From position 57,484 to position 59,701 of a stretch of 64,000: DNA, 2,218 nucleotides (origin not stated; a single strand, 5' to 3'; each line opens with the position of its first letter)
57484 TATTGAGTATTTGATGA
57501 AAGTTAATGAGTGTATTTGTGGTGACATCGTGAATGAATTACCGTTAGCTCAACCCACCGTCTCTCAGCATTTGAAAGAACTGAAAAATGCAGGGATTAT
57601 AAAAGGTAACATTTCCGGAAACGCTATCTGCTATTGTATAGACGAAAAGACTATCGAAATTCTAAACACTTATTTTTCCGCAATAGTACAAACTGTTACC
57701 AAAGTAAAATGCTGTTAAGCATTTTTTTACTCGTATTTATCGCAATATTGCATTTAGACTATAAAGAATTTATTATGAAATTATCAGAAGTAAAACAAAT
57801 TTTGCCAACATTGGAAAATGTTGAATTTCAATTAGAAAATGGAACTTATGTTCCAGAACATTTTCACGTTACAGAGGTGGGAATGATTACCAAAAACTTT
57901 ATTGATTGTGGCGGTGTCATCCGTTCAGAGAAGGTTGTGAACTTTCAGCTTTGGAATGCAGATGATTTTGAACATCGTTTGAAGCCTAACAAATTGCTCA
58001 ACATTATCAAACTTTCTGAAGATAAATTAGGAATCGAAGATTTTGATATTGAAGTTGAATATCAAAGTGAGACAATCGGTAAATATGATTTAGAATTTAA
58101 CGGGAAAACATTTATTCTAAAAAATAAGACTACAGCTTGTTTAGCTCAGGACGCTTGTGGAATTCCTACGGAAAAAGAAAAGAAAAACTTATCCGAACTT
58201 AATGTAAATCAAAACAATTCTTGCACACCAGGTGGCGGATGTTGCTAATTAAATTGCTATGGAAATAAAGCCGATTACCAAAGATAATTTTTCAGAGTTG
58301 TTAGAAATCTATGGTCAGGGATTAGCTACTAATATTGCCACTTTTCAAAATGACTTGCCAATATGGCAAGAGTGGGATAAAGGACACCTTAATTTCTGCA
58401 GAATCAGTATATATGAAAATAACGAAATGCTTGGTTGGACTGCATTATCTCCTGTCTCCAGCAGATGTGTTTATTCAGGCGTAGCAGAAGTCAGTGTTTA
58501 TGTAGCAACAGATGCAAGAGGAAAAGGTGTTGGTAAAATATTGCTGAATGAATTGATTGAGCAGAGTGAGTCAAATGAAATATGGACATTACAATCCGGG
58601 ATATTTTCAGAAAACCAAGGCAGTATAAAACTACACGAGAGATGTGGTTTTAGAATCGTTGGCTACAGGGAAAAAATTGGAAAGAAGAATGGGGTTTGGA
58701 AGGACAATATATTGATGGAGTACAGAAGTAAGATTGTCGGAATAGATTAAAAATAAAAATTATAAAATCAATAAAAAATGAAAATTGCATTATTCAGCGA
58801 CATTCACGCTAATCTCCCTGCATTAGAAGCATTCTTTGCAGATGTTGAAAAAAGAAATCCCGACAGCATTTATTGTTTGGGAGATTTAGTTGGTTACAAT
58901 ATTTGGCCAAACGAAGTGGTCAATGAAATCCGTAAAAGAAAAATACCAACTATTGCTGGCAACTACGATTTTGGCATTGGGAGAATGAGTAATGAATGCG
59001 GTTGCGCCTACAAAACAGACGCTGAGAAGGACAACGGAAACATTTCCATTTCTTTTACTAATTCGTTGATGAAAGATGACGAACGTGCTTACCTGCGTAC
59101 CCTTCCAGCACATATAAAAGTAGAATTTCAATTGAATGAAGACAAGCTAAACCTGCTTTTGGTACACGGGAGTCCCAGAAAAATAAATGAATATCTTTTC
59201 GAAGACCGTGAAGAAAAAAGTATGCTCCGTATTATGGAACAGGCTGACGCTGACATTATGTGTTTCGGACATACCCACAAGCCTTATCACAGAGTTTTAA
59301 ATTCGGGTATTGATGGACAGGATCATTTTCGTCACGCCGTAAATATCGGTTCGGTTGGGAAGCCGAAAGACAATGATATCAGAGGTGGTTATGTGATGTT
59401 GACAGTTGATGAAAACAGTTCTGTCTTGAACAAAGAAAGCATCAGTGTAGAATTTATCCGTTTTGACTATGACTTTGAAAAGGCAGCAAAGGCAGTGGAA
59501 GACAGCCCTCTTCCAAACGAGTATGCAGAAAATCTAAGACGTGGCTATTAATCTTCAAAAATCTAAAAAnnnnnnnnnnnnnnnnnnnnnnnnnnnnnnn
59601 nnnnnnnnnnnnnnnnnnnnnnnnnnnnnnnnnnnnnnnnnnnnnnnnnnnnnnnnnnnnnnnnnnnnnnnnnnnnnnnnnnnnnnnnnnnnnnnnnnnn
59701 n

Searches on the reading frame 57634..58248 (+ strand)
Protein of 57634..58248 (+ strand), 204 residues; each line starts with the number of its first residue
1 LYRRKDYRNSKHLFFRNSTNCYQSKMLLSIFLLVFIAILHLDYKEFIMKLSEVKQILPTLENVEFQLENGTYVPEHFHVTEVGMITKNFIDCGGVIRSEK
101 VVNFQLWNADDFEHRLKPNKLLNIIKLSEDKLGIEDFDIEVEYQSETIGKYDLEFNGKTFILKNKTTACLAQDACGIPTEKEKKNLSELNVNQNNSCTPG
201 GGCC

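Call 74: search_protein_families(library=pfam, proteins=[window:57634-58248:+], max_evalue=0.001)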
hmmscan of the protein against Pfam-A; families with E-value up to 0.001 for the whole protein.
window:57634-58248:+ (204 aa): 1 family
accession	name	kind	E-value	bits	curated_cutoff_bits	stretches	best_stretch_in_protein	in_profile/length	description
PF20001.5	DUF6428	-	5.3e-67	224.9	28.7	1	50-204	1-155/155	Family of unknown function (DUF6428)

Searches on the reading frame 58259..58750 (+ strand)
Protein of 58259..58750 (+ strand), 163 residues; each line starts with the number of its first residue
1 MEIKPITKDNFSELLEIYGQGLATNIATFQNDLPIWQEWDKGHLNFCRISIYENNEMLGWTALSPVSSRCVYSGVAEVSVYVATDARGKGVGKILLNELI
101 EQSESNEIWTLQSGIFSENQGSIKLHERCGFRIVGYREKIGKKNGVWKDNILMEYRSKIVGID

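Call 74: search_protein_families(library=pfam, proteins=[window:58259-58750:+], max_evalue=0.001)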
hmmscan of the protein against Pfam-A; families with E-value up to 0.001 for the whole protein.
window:58259-58750:+ (163 aa): 6 families
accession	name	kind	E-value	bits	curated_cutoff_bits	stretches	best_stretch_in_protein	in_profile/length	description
PF00583.31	Acetyltransf_1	-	1.5e-14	54.7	20.7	1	34-131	22-116/116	Acetyltransferase (GNAT) family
PF13420.13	Acetyltransf_4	-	4.2e-13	50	24.3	1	50-151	53-154/155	Acetyltransferase (GNAT) domain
PF13508.13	Acetyltransf_7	-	3.6e-09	37.3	27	1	51-132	8-83/84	Acetyltransferase (GNAT) domain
PF13302.13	Acetyltransf_3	-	5.4e-07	30.8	25.4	1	36-132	45-138/138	Acetyltransferase (GNAT) domain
PF12746.13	GNAT_acetyltran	-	3.1e-05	24.2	26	1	63-133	169-236/243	GNAT acetyltransferase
PF13673.13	Acetyltransf_10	-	0.00035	21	23.6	1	53-135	38-111/128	Acetyltransferase (GNAT) domain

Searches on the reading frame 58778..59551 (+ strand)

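Call 74: search_protein_families(library=pfam, proteins=[window:58778-59551:+], max_evalue=0.001)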
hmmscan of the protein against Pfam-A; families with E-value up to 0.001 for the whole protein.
window:58778-59551:+ (257 aa): 2 families
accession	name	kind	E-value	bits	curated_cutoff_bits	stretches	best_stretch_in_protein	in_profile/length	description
PF12850.12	Metallophos_2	-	5.5e-21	75.6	27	1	1-212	1-153/154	Calcineurin-like phosphoesterase superfamily domain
PF00149.33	Metallophos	-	2.3e-16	61.3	21.5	1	1-169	1-191/191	Calcineurin-like phosphoesterase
